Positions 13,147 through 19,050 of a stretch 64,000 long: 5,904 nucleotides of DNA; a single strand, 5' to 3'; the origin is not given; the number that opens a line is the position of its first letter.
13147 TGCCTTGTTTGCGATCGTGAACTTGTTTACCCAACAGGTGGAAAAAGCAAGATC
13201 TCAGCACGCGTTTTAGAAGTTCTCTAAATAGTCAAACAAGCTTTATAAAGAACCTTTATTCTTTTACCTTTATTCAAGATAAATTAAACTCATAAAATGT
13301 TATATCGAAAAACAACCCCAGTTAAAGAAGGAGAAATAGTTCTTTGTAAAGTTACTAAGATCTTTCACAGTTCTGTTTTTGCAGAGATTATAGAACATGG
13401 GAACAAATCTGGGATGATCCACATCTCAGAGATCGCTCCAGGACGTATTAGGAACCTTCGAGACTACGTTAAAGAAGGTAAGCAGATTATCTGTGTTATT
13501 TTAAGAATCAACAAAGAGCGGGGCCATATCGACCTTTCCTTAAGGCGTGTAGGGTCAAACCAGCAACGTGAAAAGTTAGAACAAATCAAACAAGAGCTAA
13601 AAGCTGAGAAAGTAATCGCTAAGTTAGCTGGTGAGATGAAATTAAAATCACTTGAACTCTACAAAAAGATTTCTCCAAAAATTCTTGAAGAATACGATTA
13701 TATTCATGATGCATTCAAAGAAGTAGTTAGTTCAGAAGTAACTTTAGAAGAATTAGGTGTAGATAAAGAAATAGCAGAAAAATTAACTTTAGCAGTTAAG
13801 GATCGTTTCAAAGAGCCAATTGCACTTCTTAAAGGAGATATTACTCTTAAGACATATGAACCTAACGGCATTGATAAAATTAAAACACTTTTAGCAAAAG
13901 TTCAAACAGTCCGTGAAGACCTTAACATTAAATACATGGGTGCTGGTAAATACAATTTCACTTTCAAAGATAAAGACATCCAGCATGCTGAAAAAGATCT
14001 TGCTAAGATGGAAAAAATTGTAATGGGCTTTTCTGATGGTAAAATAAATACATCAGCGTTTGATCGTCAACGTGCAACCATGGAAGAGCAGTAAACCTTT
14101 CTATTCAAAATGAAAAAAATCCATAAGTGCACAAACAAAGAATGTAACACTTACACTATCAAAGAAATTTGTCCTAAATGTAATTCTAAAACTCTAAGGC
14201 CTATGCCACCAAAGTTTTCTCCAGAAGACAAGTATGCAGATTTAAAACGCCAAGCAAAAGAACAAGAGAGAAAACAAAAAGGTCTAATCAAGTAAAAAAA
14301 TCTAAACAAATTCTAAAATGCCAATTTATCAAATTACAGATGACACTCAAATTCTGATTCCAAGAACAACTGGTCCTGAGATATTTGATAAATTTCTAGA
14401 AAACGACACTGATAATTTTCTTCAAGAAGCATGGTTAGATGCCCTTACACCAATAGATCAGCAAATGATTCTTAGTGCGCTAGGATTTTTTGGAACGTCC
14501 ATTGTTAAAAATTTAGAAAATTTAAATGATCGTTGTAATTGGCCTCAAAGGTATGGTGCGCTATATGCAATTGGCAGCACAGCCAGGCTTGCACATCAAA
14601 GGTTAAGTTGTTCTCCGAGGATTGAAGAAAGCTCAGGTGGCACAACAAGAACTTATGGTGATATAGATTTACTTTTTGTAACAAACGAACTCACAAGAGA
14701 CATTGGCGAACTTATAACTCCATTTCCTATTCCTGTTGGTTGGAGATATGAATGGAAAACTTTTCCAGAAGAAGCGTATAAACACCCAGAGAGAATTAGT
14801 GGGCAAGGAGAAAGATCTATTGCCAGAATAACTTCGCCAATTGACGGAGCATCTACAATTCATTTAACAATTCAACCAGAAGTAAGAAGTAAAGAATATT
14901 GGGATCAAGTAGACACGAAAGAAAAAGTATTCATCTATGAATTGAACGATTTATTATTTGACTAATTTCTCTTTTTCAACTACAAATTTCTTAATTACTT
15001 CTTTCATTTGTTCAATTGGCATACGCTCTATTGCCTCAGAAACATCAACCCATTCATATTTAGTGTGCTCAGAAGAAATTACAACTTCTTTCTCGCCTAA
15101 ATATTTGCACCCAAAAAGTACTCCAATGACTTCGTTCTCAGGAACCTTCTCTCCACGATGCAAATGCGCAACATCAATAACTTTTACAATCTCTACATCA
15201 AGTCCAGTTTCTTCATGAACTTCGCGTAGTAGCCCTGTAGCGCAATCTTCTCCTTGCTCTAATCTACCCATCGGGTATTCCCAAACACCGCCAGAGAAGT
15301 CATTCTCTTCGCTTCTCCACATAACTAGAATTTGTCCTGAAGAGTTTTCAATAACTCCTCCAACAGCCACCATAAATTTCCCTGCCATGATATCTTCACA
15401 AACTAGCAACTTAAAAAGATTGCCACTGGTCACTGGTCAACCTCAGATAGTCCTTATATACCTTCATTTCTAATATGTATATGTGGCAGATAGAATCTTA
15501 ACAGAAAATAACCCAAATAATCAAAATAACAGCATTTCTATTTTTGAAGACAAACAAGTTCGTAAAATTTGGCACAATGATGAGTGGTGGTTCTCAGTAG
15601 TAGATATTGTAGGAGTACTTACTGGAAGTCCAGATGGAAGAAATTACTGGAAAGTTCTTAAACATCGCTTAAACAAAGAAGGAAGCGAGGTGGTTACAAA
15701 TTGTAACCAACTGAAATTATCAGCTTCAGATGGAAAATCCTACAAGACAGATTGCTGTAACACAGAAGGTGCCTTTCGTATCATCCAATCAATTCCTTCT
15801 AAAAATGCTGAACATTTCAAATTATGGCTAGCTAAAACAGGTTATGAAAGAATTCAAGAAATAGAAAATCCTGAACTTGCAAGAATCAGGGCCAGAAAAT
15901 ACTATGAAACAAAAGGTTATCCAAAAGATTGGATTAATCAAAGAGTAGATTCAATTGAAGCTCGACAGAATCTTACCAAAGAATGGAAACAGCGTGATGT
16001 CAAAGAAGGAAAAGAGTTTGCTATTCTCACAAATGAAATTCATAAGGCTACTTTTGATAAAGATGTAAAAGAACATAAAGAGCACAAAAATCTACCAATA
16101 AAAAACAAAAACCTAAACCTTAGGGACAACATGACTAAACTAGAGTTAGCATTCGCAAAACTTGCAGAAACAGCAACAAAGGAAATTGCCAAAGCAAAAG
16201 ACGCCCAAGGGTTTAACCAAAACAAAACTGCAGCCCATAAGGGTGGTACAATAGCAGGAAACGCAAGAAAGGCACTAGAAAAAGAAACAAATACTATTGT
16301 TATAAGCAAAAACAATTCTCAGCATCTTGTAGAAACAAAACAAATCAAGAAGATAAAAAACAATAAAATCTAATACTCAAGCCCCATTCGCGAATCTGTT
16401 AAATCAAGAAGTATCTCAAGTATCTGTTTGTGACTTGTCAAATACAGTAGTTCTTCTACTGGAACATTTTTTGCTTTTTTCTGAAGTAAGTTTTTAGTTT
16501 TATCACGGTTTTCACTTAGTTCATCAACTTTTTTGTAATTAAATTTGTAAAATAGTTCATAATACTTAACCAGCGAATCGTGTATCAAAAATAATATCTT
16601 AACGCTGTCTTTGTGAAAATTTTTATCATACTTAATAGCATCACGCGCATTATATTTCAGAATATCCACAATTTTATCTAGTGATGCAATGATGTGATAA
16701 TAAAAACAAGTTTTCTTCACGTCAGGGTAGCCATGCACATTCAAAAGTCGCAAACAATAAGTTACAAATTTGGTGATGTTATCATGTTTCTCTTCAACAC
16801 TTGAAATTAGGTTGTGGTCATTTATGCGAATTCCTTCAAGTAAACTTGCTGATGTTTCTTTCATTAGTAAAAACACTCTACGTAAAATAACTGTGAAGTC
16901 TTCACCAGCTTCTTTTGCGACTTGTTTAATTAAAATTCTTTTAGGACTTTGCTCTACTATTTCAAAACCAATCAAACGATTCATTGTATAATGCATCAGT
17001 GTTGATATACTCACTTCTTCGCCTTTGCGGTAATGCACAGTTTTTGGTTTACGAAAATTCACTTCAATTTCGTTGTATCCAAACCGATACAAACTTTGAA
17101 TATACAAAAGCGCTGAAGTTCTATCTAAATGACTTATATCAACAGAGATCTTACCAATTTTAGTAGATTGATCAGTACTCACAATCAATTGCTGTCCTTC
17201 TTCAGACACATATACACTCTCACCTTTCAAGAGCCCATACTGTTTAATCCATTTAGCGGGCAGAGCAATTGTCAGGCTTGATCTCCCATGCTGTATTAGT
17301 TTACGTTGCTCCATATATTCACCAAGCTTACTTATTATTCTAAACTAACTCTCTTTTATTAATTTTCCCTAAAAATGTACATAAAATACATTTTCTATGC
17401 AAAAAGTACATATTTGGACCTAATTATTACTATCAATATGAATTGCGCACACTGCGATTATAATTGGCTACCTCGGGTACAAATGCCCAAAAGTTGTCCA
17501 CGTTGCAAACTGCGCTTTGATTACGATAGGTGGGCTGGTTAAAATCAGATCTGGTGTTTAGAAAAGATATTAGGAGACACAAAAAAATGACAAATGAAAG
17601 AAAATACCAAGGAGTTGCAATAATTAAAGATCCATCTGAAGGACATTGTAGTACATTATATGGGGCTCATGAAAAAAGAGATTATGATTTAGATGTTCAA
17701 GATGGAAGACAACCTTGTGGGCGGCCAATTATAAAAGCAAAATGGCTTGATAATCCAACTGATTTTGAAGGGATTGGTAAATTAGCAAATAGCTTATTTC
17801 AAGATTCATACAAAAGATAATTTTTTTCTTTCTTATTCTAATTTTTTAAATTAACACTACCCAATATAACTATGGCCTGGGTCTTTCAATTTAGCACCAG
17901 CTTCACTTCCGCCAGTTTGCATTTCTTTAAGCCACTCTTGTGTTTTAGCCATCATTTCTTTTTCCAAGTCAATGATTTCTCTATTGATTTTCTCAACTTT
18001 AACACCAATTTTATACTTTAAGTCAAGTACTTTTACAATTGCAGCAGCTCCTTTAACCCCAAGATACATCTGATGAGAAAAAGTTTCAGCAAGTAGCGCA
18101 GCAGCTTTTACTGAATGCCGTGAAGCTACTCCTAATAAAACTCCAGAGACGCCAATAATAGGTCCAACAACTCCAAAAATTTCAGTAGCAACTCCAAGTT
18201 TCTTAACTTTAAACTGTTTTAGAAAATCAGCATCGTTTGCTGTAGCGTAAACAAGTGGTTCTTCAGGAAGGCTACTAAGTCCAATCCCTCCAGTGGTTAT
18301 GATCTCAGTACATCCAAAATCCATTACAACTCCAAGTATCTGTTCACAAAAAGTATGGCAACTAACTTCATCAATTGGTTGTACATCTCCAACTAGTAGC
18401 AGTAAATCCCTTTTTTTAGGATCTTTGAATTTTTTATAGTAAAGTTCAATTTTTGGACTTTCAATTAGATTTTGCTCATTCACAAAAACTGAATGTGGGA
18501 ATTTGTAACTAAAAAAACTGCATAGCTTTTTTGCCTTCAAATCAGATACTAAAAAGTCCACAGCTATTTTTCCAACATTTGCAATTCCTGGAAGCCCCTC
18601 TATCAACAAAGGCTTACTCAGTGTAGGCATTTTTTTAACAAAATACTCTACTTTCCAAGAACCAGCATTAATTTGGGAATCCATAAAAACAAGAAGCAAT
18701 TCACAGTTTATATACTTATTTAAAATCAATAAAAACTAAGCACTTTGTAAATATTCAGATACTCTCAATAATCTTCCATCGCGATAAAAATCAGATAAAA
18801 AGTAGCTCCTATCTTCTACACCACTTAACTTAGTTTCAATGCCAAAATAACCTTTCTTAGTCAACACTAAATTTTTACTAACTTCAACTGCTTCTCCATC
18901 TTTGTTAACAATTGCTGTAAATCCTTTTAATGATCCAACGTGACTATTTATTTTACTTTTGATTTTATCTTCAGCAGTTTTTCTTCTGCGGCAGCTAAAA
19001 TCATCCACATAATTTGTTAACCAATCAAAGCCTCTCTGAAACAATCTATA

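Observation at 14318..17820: Accessory islet (NTase / NUDIX / Bro-N-DinD / AbrB-PhoU / Zn ribbon) inserted after the conserved eL42-eS27-aIF2a-Nop10 cluster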

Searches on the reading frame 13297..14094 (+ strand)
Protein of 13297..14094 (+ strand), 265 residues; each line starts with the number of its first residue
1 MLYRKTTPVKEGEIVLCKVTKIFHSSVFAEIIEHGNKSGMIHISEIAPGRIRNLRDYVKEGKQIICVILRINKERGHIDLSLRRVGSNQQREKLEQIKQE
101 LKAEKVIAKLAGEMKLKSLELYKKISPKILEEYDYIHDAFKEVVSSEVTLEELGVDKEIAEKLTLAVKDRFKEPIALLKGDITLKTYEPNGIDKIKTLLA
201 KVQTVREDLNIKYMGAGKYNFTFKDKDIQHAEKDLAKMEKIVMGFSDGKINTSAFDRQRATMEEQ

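Call 3: search_protein_families(library=pfam, proteins=[window:13297-14094:+], max_evalue=0.1)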
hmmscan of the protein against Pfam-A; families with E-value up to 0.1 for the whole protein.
window:13297-14094:+ (265 aa): 5 families
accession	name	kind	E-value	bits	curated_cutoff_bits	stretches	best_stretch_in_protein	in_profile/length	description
PF07541.17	EIF_2_alpha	-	1.9e-18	66.9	22.8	1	121-227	1-113/114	Eukaryotic translation initiation factor 2 alpha subunit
PF00575.29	S1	-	4.9e-08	33.7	22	1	10-83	3-74/74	S1 RNA binding domain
PF09205.15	DUF1955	-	0.001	19.3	26.4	1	61-126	72-132/159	Domain of unknown function (DUF1955)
PF10447.15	EXOSC1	-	0.003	18.7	21.2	0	10-46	3-39/112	Exosome component EXOSC1/CSL4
PF23459.1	S1_RRP5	-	0.032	15.2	27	1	9-82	1-72/72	RRP5 S1 domain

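Call 13: find_related_loci(query=window:13297-14094:+, collection=genome_contigs, flank=10000)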
Query window:13297-14094:+ (265 aa) in genome_contigs; peptide patterns used: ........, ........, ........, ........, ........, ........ (x = any residue, [..] = any of these).
246 stretches matched a pattern; 14 encode a relative of the query (tblastn E <= 1e-3); 14 distinct loci.
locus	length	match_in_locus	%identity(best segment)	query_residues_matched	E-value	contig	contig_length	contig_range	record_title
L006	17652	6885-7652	46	1-257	4e-77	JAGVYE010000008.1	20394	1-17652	Candidatus Woesearchaeota archaeon isolate RIFCSPHIGHO2_02_FULL_38_13 rifcsphigho2_02_scaffold_4224, whole genome shotgu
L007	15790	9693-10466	42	1-259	2e-70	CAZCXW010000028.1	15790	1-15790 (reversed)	MAG TPA_asm: uncultured Methanosarcinales archaeon isolate binchicken_co38_1374 genome assembly, contig: NODE_7843_lengt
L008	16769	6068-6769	47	1-235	1e-65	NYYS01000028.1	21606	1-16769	MAG: Candidatus Woesearchaeota archaeon isolate ARS73 MHASMcontig_613882, whole genome shotgun sequence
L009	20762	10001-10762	43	1-246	6e-56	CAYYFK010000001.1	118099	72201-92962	MAG TPA_asm: Candidatus Woesearchaeota archaeon isolate binchicken_co97_250 genome assembly, contig: NODE_397_length_118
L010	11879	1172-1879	42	1-238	2e-55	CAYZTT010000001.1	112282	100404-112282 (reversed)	MAG TPA_asm: Candidatus Woesearchaeota archaeon isolate binchicken_co141_226 genome assembly, contig: NODE_509_length_11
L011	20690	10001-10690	41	1-232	7e-54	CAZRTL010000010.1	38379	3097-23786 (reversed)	MAG TPA_asm: Candidatus Woesearchaeota archaeon isolate binchicken_co141_573 genome assembly, contig: NODE_4694_length_3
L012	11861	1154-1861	41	1-238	4e-52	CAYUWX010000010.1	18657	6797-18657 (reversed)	MAG TPA_asm: Candidatus Woesearchaeota archaeon isolate binchicken_co141_129 genome assembly, contig: NODE_12832_length_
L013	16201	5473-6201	42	1-238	2e-51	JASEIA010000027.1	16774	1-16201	MAG: Nanoarchaeota archaeon isolate Yes70-37 NODE_27_length_16774_cov_6.212991, whole genome shotgun sequence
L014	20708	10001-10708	41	1-238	7e-51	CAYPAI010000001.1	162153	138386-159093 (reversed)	MAG TPA_asm: Candidatus Woesearchaeota archaeon isolate binchicken_co141_211 genome assembly, contig: NODE_182_length_16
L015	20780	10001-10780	37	1-258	4e-50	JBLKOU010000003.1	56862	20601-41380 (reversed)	MAG: Candidatus Woesearchaeota archaeon isolate MAG.56 NODE_1790_length_56862_cov_12.397746, whole genome shotgun sequen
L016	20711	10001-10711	41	1-239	6e-50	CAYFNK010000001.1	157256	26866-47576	MAG TPA_asm: Candidatus Woesearchaeota archaeon isolate ERP019367_co1_17 genome assembly, contig: NODE_133_length_157256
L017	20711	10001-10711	38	1-239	3e-49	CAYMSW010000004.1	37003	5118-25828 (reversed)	MAG TPA_asm: Candidatus Woesearchaeota archaeon isolate SRP077602_co7_458 genome assembly, contig: NODE_5324_length_3700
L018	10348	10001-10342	58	1-115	6e-38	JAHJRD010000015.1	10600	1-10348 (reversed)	MAG: Nanoarchaeota archaeon isolate OS_PC_MetaG.mb.129 OS_PC_MetaG.mb.129_k141_86393, whole genome shotgun sequence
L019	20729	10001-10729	42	1-238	7e-50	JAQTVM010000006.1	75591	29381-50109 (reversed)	MAG: Candidatus Nanoarchaeia archaeon isolate STB_88 NODE_710_length_75591_cov_4.567304_Sandtown_B, whole genome shotgun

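Call 16: search_protein_families(library=pfam, proteins=[L006:7875-8732:+, L015:10832-11632:+, L014:10973-11560:+, L016:10922-11494:+, L017:10922-11503:+, L019:11059-11643:+, L013:6523-7035:+, L007:10639-11151:-, L010:2077-2586:-, L012:2074-2835:-], max_evalue=0.01)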
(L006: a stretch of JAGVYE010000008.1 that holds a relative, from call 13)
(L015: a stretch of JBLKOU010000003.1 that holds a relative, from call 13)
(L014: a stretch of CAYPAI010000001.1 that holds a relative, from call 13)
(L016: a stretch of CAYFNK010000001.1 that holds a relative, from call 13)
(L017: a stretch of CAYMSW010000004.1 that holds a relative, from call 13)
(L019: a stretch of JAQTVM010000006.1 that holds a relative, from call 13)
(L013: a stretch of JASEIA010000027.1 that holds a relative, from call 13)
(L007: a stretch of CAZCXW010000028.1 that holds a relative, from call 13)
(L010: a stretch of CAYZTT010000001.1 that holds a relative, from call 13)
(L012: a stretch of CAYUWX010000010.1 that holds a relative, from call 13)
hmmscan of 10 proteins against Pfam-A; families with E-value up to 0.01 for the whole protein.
L006:7875-8732:+ (285 aa): 4 families
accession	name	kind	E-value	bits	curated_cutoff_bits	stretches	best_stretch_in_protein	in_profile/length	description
PF00561.26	Abhydrolase_1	-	2e-24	87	25.8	2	25-137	2-114/245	alpha/beta hydrolase fold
PF12697.13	Abhydrolase_6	-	6.7e-19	69.9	26.3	1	26-269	1-214/217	Alpha/beta hydrolase family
PF12146.15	Hydrolase_4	-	5.7e-18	65.5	27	1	25-262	6-235/239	Serine aminopeptidase, S33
PF02230.22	Abhydrolase_2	-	0.003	17.8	23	0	25-44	16-35/217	Phospholipase/Carboxylesterase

L015:10832-11632:+ (266 aa): 2 families
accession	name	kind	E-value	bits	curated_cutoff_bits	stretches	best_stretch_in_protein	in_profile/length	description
PF05670.18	NFACT-R_1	-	3.1e-31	108.6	29.8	1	71-181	1-112/112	NFACT protein RNA binding domain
PF05833.16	NFACT_N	-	1.3e-07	31.2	31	1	2-58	370-426/456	NFACT N-terminal and middle domains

L014:10973-11560:+ (195 aa): 1 family
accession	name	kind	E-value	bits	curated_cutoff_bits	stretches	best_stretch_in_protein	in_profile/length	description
PF03167.25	UDG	-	1e-37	129.8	24.3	1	22-175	2-132/141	Uracil DNA glycosylase superfamily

L016:10922-11494:+ (190 aa): 1 family
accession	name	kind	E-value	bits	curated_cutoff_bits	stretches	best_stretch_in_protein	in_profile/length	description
PF03167.25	UDG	-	7e-37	127.1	24.3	1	22-175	2-132/141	Uracil DNA glycosylase superfamily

L017:10922-11503:+ (193 aa): 1 family
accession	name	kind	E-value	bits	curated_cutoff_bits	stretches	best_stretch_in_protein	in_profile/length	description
PF03167.25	UDG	-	4e-36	124.6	24.3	1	21-176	1-133/141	Uracil DNA glycosylase superfamily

L019:11059-11643:+ (194 aa): 2 families
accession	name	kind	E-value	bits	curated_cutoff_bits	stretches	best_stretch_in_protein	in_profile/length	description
PF07705.17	CARDB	-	7.3e-06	26.6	22.7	1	82-125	18-63/101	CARDB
PF07790.16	Pilin_N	-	0.00011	23.5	25.2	1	6-56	1-51/78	Archaeal Type IV pilin, N-terminal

L013:6523-7035:+ (170 aa): 2 families
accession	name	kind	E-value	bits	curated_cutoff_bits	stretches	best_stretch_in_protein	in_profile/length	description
PF07790.16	Pilin_N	-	0.0047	18.2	25.2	1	6-50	1-45/78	Archaeal Type IV pilin, N-terminal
PF07705.17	CARDB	-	0.0054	17.4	22.7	1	76-140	23-82/101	CARDB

L007:10639-11151:- (170 aa): 0 families

L010:2077-2586:- (169 aa): 0 families

L012:2074-2835:- (253 aa): 0 families

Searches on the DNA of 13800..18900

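Call 94: search_rna_families(source=window, start=13800, end=18900, threshold=evalue, max_evalue=1)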
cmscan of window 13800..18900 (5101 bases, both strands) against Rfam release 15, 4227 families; matches with E-value up to 1: 0.
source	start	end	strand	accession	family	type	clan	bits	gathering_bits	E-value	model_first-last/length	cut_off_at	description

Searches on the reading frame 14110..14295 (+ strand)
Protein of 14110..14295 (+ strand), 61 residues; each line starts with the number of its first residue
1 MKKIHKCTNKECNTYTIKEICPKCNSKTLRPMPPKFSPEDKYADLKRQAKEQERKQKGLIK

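Call 3: search_protein_families(library=pfam, proteins=[window:14110-14295:+], max_evalue=0.1)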
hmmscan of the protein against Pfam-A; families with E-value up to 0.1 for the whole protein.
window:14110-14295:+ (61 aa): 5 families
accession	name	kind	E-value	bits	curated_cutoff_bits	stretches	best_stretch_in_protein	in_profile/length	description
PF04135.18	Nop10p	-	1.8e-15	57.2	27.2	1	3-51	4-50/52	Nucleolar RNA-binding protein, Nop10p family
PF03119.21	DNA_ligase_ZBD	-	0.0076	16.5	25.8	0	21-31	2-12/27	NAD-dependent DNA ligase C4 zinc finger domain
PF17266.7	DUF5332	-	0.01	15.9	27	1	2-27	83-108/150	Family of unknown function (DUF5332)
PF18551.6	TackOD1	-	0.013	15.5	32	1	2-29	72-99/188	Thaumarchaeal output domain 1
PF10170.15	C6_DPF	-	0.014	16.2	27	1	6-37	59-90/94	CDPF1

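Call 18: find_encoding_contigs(protein=window:14110-14295:+, flank=8000, max_places=10)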
Protein window:14110-14295:+ (61 aa): 24 contigs read that carry it; 10 places shown.
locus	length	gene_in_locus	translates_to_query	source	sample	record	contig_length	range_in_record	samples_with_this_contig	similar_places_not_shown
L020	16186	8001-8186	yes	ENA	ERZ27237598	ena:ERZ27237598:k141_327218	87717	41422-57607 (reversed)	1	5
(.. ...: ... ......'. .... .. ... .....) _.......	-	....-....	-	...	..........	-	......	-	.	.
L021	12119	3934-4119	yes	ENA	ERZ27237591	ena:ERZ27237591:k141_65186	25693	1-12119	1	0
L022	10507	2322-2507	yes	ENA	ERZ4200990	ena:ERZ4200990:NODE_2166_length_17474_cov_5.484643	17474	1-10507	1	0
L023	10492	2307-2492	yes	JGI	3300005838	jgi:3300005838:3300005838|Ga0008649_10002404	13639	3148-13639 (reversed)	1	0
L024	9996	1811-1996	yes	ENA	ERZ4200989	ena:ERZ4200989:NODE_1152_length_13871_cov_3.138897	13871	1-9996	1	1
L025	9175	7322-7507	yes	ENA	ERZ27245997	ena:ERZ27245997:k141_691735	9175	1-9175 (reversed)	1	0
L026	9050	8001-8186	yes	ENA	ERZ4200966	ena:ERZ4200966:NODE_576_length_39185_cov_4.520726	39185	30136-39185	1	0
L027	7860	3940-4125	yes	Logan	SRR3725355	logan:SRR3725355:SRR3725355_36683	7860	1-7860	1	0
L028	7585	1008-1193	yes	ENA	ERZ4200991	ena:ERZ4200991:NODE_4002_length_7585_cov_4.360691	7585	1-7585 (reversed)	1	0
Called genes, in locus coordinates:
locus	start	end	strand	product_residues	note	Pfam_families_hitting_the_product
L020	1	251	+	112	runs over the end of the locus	-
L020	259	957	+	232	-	-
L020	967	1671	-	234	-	-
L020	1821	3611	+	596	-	PF03485:Arg_tRNA_synt_N, PF00750:tRNA-synt_1d, PF05746:DALR_1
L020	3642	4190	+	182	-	PF01725:Ham1p_like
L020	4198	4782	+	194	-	-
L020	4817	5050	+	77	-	PF00462:Glutaredoxin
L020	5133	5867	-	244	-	PF02698:DUF218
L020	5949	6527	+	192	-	PF01965:DJ-1_PfpI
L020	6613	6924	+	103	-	PF00935:Ribosomal_L44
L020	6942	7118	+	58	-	PF01667:Ribosomal_S27e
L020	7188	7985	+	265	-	PF00575:S1, PF07541:EIF_2_alpha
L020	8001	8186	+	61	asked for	PF04135:Nop10p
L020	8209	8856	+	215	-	-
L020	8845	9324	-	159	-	PF00293:NUDIX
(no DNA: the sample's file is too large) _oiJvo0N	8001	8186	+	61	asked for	PF04135:Nop10p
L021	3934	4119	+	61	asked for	PF04135:Nop10p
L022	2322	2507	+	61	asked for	PF04135:Nop10p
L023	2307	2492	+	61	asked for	PF04135:Nop10p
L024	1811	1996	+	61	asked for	PF04135:Nop10p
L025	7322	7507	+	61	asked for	PF04135:Nop10p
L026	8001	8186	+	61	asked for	PF04135:Nop10p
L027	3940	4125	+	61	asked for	PF04135:Nop10p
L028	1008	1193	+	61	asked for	PF04135:Nop10p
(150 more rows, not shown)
